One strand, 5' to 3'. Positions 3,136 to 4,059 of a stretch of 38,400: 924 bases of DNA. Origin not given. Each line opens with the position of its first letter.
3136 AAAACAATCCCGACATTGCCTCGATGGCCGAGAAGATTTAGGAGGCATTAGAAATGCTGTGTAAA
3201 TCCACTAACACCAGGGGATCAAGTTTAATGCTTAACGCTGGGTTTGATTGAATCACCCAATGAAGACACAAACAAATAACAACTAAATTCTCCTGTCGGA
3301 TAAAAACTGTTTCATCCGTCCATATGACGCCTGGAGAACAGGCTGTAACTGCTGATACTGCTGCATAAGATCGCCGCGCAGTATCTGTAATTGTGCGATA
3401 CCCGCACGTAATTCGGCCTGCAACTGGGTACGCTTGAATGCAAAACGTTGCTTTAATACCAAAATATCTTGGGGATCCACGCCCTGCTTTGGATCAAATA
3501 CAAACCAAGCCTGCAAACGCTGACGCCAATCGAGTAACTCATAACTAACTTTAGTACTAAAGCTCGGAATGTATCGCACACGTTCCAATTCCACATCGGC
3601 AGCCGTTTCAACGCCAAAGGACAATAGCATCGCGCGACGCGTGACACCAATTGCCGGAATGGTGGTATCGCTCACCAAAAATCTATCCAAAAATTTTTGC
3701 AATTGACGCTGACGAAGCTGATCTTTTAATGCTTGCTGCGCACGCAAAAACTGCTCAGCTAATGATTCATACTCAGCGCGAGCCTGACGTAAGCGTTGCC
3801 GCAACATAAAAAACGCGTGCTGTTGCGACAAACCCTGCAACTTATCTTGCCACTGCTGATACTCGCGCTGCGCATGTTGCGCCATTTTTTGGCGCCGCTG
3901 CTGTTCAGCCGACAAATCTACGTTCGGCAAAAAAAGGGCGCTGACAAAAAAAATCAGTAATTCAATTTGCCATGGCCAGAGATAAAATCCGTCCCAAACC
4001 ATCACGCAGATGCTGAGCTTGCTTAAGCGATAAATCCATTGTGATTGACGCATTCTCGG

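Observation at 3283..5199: YegI-like kinase carries a C-terminal tandem helix-hairpin-helix, a Cys cluster and a long hydrophobic segment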

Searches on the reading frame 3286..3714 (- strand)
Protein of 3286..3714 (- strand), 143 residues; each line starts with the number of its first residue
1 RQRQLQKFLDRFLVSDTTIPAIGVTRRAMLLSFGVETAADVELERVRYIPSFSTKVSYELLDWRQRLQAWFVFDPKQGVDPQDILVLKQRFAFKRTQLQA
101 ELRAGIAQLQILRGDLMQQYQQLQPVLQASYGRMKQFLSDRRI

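Call 27: search_solved_structures(query=A3, max_evalue=10, show_alignments=4)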
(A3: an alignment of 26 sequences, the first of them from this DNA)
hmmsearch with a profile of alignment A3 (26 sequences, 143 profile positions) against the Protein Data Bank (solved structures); distinct sequences matched with E-value up to 10: 45.
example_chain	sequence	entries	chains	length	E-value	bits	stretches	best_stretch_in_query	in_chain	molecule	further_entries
8jhz_A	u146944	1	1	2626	0.00082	22.3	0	56-90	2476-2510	Hemorrhagic toxin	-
7zr2_A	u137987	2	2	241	0.0012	21.8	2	48-132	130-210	Spike protein S2',Chimeric protein mimic of SARS-CoV-2 Spike HR1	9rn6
3gqc_A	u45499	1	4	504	0.019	17.8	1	17-76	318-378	DNA repair protein REV1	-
8ji0_A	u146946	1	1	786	0.022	17.7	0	56-90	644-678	Maltose/maltodextrin-binding periplasmic protein,Hemorrhagic toxin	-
2y3h_A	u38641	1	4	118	0.08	15.8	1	82-142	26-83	NICKEL AND COBALT RESISTANCE PROTEIN CNRR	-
4clv_A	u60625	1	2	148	0.081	15.8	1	83-142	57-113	NICKEL-COBALT-CADMIUM RESISTANCE PROTEIN NCCX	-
3epv_A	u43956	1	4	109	0.14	15.1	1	83-142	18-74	Nickel and cobalt resistance protein cnrR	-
9i5e_A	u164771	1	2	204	0.15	15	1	76-125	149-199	Isoform 2B of GTPase KRas,APH2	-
4wwf_A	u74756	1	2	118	0.17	14.8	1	83-142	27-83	Nickel and cobalt resistance protein CnrR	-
4wwb_A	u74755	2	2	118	0.17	14.8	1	83-142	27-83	Nickel and cobalt resistance protein CnrR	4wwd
2y39_A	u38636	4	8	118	0.17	14.8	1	83-142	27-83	NICKEL AND COBALT RESISTANCE PROTEIN CNRR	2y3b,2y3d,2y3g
7y9n_A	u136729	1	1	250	0.23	14.3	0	85-132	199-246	Spike protein S2',5HB-H2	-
3zg1_A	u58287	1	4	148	0.26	14.2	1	83-142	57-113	NICKEL AND COBALT RESISTANCE PROTEIN CNRR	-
5zvm_A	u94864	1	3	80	0.33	13.9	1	79-133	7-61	Spike glycoprotein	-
4r8u_B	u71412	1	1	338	0.36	13.7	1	17-54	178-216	DNA polymerase IV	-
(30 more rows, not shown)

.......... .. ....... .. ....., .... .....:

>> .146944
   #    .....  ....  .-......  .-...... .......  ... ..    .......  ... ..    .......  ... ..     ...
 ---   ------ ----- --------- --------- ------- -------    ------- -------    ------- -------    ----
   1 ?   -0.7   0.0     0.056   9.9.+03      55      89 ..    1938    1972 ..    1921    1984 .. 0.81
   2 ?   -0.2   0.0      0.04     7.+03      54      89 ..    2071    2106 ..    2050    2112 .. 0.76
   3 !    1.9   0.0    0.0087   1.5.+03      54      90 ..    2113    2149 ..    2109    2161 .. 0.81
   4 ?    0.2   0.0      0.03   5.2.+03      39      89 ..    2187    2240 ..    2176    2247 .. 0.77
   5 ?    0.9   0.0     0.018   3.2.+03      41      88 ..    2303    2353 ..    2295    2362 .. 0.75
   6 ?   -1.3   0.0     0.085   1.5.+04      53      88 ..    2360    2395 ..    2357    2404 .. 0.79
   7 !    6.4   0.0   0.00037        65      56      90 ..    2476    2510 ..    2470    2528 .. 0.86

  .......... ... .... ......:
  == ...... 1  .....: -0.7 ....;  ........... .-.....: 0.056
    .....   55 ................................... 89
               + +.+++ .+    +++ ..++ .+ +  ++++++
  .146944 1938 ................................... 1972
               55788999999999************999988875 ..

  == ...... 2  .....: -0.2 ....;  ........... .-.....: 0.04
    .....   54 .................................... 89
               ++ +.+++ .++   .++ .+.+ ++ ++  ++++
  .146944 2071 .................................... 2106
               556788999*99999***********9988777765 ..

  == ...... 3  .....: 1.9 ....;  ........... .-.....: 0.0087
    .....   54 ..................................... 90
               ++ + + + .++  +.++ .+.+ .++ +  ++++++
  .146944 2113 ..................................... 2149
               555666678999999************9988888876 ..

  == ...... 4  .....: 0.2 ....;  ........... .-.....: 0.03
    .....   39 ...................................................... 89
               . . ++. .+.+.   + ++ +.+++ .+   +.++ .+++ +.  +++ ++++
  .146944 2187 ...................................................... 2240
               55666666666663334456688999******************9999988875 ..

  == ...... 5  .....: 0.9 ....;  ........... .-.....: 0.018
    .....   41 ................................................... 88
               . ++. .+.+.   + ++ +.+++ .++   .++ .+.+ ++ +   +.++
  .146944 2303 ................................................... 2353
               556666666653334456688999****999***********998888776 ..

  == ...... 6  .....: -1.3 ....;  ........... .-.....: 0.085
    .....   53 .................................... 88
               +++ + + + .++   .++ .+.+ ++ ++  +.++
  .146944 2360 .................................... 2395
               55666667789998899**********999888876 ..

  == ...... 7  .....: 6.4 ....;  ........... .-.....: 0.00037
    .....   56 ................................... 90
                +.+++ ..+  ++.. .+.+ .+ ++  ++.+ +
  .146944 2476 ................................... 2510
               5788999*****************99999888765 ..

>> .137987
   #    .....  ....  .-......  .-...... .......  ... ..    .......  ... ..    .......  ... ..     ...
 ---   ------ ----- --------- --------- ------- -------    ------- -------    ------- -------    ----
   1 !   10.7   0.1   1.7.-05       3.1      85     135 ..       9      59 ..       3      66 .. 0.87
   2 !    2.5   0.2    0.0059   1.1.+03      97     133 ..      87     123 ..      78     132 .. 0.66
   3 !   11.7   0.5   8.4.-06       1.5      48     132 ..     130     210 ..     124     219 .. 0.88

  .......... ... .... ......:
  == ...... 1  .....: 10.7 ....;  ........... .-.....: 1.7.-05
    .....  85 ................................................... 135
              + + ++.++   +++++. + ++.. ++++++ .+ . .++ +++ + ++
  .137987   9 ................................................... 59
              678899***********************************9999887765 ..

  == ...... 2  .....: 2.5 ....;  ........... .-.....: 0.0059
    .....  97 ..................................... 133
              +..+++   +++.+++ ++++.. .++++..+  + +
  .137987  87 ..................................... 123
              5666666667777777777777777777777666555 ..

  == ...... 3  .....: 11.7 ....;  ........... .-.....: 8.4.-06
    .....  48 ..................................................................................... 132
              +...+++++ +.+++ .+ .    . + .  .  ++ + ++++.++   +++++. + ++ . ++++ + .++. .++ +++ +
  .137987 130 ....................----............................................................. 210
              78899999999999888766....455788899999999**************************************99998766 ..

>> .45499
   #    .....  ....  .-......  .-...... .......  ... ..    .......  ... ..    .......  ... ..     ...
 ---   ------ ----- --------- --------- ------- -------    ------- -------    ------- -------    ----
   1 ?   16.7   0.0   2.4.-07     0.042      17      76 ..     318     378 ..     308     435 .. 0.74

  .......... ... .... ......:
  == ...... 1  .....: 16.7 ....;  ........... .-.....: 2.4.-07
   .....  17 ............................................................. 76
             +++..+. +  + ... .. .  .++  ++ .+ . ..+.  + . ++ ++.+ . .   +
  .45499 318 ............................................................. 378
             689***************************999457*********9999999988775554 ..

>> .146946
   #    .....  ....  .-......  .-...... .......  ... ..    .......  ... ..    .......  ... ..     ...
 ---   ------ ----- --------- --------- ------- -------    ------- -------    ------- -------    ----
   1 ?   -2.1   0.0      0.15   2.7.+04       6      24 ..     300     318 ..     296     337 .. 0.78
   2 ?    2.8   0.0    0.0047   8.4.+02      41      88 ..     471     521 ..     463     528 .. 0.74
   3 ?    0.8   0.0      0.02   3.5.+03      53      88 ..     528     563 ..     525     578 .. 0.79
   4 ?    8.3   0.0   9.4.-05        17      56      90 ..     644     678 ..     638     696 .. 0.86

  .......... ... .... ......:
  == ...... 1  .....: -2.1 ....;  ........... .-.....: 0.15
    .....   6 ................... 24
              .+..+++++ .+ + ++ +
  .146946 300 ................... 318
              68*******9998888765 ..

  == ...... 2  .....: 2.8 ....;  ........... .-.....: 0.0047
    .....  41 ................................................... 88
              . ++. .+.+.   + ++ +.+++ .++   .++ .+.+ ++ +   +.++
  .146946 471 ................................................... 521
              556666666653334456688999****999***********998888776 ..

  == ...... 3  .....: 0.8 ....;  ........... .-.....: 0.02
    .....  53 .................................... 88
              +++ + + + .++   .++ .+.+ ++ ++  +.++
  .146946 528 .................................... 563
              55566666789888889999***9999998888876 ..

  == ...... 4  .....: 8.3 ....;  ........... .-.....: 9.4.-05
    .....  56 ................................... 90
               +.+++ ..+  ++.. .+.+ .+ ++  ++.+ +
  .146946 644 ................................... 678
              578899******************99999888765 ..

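Call 28: search_protein_families(library=pfam, alignment_id=A3, max_evalue=10)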
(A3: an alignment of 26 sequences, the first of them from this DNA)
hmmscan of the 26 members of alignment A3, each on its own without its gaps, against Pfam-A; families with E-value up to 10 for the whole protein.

A. member 1, seq(143 aa): 0 families

B. families by the number of members that match (of 26 scanned): 24 families
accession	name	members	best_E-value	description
PF14520.12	HHH_5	16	7.4e-05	Helix-hairpin-helix domain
PF21999.2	IMS_HHH_1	12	0.0015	DNA polymerase-iota, thumb domain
PF11798.14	IMS_HHH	3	0.031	IMS family HHH motif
PF24583.1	DUF7610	2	0.017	Domain of unknown function (DUF7610)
PF07743.18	HSCB_C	2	0.028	HSCB C-terminal oligomerisation domain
PF11731.14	Cdd1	2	0.14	Pathogenicity locus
PF06657.18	Cep57_MT_bd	1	0.0031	Centrosome microtubule-binding domain of Cep57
PF05010.19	TACC_C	1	0.028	Transforming acidic coiled-coil-containing protein (TACC), C-terminal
PF09726.14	Macoilin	1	0.031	Macoilin family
PF13979.11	SopA_C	1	0.032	SopA-like catalytic domain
PF24465.1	Tri-helical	1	0.036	Tri-helical domain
PF12826.13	HHH_2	1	0.043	Helix-hairpin-helix motif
PF23055.1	DUF7041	1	0.049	Domain of unknown function (DUF7041)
PF02841.20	GBP_C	1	0.06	Guanylate-binding protein, C-terminal domain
PF00452.24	Bcl-2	1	0.063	Apoptosis regulator proteins, Bcl-2 family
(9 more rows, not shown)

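Call 60: find_homologous_proteins(query=A3, max_evalue=0.001)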
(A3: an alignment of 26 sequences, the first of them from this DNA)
Query A3 (26 sequences) (143 aa, profile of the alignment): 155 proteins with E <= 0.001 among 1799 candidates; the best 120 are listed.
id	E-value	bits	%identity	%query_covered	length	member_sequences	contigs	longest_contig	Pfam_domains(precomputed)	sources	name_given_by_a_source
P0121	2.3e-64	233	47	87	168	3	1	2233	-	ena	-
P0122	4.4e-64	232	48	89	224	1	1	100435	-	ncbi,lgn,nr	ncbi:MAG: hypothetical protein Q7S69_08725 [Nitrosomonadaceae bacterium]|nr:hypothetical protein [Ni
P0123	8.2e-61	222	50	98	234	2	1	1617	-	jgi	jgi:DNA-binding helix-hairpin-helix protein with protein kinase domain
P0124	1.4e-60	221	41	98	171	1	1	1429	-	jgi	-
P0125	2.7e-60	220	44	87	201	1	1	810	-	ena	-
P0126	3.8e-60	220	48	98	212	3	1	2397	-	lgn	-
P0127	1.5e-59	218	40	90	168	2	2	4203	-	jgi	jgi:DNA-binding helix-hairpin-helix protein with protein kinase domain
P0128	3.0e-59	217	45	96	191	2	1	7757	-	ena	-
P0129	5.5e-59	216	45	87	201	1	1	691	-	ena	-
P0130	9.2e-59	215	40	98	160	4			-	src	-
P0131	1.5e-57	211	46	87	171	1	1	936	-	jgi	jgi:DNA-binding helix-hairpin-helix protein with protein kinase domain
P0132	1.9e-57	211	45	86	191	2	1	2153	-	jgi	-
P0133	2.6e-57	210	46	89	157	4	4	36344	-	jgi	jgi:DNA-binding helix-hairpin-helix protein with protein kinase domain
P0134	2.1e-54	201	39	98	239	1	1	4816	-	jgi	-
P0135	4.1e-54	200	48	87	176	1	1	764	-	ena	-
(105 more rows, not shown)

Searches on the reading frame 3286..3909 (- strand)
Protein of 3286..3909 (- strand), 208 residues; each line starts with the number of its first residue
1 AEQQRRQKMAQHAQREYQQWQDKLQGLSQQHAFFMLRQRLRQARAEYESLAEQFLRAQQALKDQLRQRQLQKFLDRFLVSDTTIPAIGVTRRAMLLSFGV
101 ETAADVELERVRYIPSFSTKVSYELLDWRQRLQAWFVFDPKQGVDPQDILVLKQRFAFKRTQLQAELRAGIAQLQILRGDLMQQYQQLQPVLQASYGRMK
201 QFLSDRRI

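Call 66: search_protein_representatives(protein=window:3286-3909:-)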
Query: 208 residues. Proteins with E-value up to 0.001 (for the whole library): 1811; up to 1e-10: 1005; up to 1e-30: 8. The best 150 are listed.
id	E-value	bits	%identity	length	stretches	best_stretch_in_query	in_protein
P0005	3.6e-69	248.8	63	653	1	1-203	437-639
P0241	6.0e-35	137.3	39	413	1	12-204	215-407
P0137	1.2e-32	129.8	36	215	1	5-205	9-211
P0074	3.4e-32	128.3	41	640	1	26-205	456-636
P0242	2.1e-31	125.8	36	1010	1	14-192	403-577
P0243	3.5e-31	125.0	36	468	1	7-192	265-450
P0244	6.4e-31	124.2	36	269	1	3-195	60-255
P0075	8.0e-31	123.9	39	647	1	22-195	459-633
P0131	1.2e-30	123.3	42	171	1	43-196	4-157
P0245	2.6e-30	122.2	36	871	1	2-207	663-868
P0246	1.1e-29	120.1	33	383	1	4-203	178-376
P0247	2.6e-29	118.9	33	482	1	13-201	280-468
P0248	3.0e-29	118.7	39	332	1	30-204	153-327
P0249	4.5e-29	118.1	38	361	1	5-188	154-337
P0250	9.0e-29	117.2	36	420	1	2-205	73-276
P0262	6.6e-26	107.8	37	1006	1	19-191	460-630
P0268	3.6e-25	105.4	37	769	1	5-188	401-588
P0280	1.5e-24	103.4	36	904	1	16-184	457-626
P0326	9.3e-23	97.6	31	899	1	11-201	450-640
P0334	2.3e-22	96.3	38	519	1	38-189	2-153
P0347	1.2e-21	94.0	33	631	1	25-202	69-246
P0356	2.2e-21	93.1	30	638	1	7-201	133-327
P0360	2.5e-21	92.9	39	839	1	32-179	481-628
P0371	3.6e-21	92.4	34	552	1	13-179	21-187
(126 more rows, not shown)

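Call 67: search_protein_families(library=pfam, proteins=[P0242, P0262, P0280, P0326, P0334, P0347, P0371, P0356, P0268, P0360], max_evalue=0.001)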
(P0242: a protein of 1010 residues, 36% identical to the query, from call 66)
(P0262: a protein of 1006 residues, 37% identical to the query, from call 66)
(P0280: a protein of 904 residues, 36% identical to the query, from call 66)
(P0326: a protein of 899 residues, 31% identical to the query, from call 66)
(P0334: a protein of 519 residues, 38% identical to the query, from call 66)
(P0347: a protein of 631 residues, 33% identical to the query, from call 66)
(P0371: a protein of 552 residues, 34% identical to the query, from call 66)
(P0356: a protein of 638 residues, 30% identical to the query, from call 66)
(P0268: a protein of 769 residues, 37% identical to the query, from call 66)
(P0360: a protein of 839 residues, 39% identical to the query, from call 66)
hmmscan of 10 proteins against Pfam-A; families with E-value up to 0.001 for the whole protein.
P0242 (1010 aa): 2 families
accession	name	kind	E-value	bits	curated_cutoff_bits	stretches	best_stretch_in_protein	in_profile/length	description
PF12946.13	EGF_MSP1_1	-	4.1e-09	36.7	27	0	884-917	1-37/37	MSP1 EGF domain 1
PF00069.31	Pkinase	-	7e-09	35.9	31.7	1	14-291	3-255/263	Protein kinase domain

P0262 (1006 aa): 11 families
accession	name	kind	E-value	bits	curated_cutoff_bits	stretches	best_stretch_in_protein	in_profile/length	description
PF00515.34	TPR_1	-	9e-10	38.4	27.8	0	846-867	3-24/34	Tetratricopeptide repeat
PF07719.23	TPR_2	-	2.5e-08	33.9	27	0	846-868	3-25/34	Tetratricopeptide repeat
PF00069.31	Pkinase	-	2.5e-06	27.5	31.7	1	120-282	100-248/263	Protein kinase domain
PF23914.1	TPR_CcmH_CycH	-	3.2e-05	24.2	42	1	833-914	39-119/158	Cytochrome c-type biogenesis protein H TPR domain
PF13428.12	TPR_14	-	0.00013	22.8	23.5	0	811-852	2-43/44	Tetratricopeptide repeat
PF14559.12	TPR_19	-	0.0002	22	25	0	821-868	2-49/68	Tetratricopeptide repeat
PF13181.12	TPR_8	-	0.00039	20.8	25.7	0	846-868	3-25/34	Tetratricopeptide repeat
PF13424.12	TPR_12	-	0.00043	20.9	30.1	0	815-873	8-74/77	Tetratricopeptide repeat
PF08239.17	SH3_3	-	0.00046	20.7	27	0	957-1002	8-53/54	Bacterial SH3 domain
PF13431.12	TPR_17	-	0.00051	20.5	24.4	0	833-864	2-33/34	Tetratricopeptide repeat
PF13371.12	TPR_9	-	0.00092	19.6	35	0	818-872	3-57/73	Tetratricopeptide repeat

P0280 (904 aa): 21 families
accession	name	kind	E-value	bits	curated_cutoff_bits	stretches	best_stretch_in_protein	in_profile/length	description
PF13181.12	TPR_8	-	9.1e-25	85.1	25.7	2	750-783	1-34/34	Tetratricopeptide repeat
PF07719.23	TPR_2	-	6.3e-23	79.4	27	2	750-783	1-34/34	Tetratricopeptide repeat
PF00515.34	TPR_1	-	1.2e-22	79.1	27.8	2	750-783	1-34/34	Tetratricopeptide repeat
PF13431.12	TPR_17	-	1e-21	75.7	24.4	1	739-770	2-33/34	Tetratricopeptide repeat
PF13414.12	TPR_11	-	1.7e-21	76.1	26.8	3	757-798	1-42/42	TPR repeat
PF14559.12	TPR_19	-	4.6e-17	62.5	25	2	730-782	5-57/68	Tetratricopeptide repeat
PF13432.12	TPR_16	-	1.2e-16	61.2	32.7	1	720-783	1-64/65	Tetratricopeptide repeat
PF13424.12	TPR_12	-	6.5e-14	52.3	30.1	2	820-877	5-70/77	Tetratricopeptide repeat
PF13174.12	TPR_6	-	8.9e-14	51.6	26.3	0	719-748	3-32/33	Tetratricopeptide repeat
PF13428.12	TPR_14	-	2.4e-12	46.6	23.5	1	751-792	2-43/44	Tetratricopeptide repeat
PF12895.13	ANAPC3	-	1.4e-11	44.9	27.2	1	764-843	3-81/82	Anaphase-promoting complex, cyclosome, subunit 3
PF13176.12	TPR_7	-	3.5e-11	42.7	27.9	0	718-747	1-30/36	Tetratricopeptide repeat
PF13371.12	TPR_9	-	2.8e-09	37.3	35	1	725-785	4-64/73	Tetratricopeptide repeat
PF13374.12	TPR_10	-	2.6e-08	34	27.5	0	818-847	2-31/42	Tetratricopeptide repeat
PF25063.1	ARM_TT21_C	-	2.9e-07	31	35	1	712-785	125-199/209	Tetratricopeptide repeat protein 21 C-terminal ARM domain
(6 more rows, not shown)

P0326 (899 aa): 23 families
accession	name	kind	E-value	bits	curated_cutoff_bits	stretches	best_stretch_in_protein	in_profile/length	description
PF13414.12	TPR_11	-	4.6e-38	129.1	26.8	4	763-802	3-42/42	TPR repeat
PF00515.34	TPR_1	-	1.7e-33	113.5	27.8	4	754-787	1-34/34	Tetratricopeptide repeat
PF07719.23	TPR_2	-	2e-28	96.6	27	4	754-787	1-34/34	Tetratricopeptide repeat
PF13181.12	TPR_8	-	9.2e-23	78.9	25.7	2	824-855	3-34/34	Tetratricopeptide repeat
PF13431.12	TPR_17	-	1.8e-19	68.8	24.4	0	844-876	1-33/34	Tetratricopeptide repeat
PF13424.12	TPR_12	-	7.2e-19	68.2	30.1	2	752-819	1-76/77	Tetratricopeptide repeat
PF13432.12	TPR_16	-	1.4e-18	67.5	32.7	2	826-880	1-55/65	Tetratricopeptide repeat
PF14559.12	TPR_19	-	2.3e-13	50.7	25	2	764-827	1-63/68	Tetratricopeptide repeat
PF13374.12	TPR_10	-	1.9e-12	47.2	27.5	0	788-817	2-31/42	Tetratricopeptide repeat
PF13174.12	TPR_6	-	1.6e-11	44.4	26.3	0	825-851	3-29/33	Tetratricopeptide repeat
PF13176.12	TPR_7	-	3.9e-11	42.6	27.9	0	824-854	1-31/36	Tetratricopeptide repeat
PF13428.12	TPR_14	-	4.9e-11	42.6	23.5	0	755-795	2-42/44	Tetratricopeptide repeat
PF13371.12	TPR_9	-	1e-09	38.7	35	0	734-787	9-62/73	Tetratricopeptide repeat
PF24575.1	TPR_Slam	-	4.5e-08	33.9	35.2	1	723-773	50-100/104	Surface lipoprotein assembly modifier, N-terminal TPR repeats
PF23914.1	TPR_CcmH_CycH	-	6.2e-07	29.8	42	0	811-887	39-115/158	Cytochrome c-type biogenesis protein H TPR domain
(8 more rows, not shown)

P0334 (519 aa): 0 families

P0347 (631 aa): 2 families
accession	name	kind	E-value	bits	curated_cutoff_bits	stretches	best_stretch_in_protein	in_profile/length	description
PF08239.17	SH3_3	-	1.4e-22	80.1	27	2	389-435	4-53/54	Bacterial SH3 domain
PF06347.19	SH3_4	-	7.7e-07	29.2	24.1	1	461-510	3-52/56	Bacterial SH3 domain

P0371 (552 aa): 1 family
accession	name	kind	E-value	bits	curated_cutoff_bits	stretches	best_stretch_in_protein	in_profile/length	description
PF01471.23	PG_binding_1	-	5.8e-06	26.8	23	1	381-419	4-42/57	Putative peptidoglycan binding domain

P0356 (638 aa): 1 family
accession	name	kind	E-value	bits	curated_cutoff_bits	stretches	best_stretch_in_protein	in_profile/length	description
PF01471.23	PG_binding_1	-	2.7e-05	24.7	23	1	487-525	3-41/57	Putative peptidoglycan binding domain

P0268 (769 aa): 1 family
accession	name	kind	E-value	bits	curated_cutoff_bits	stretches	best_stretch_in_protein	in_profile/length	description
PF00069.31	Pkinase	-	1.3e-10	41.6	31.7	1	22-248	4-220/263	Protein kinase domain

P0360 (839 aa): 2 families
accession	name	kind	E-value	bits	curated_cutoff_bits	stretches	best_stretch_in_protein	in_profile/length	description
PF03544.19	TonB_C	-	1.8e-08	35.1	24.6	1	769-837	12-79/79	Gram-negative bacterial TonB protein C-terminal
PF00069.31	Pkinase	-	4.6e-06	26.7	31.7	1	20-231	2-198/263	Protein kinase domain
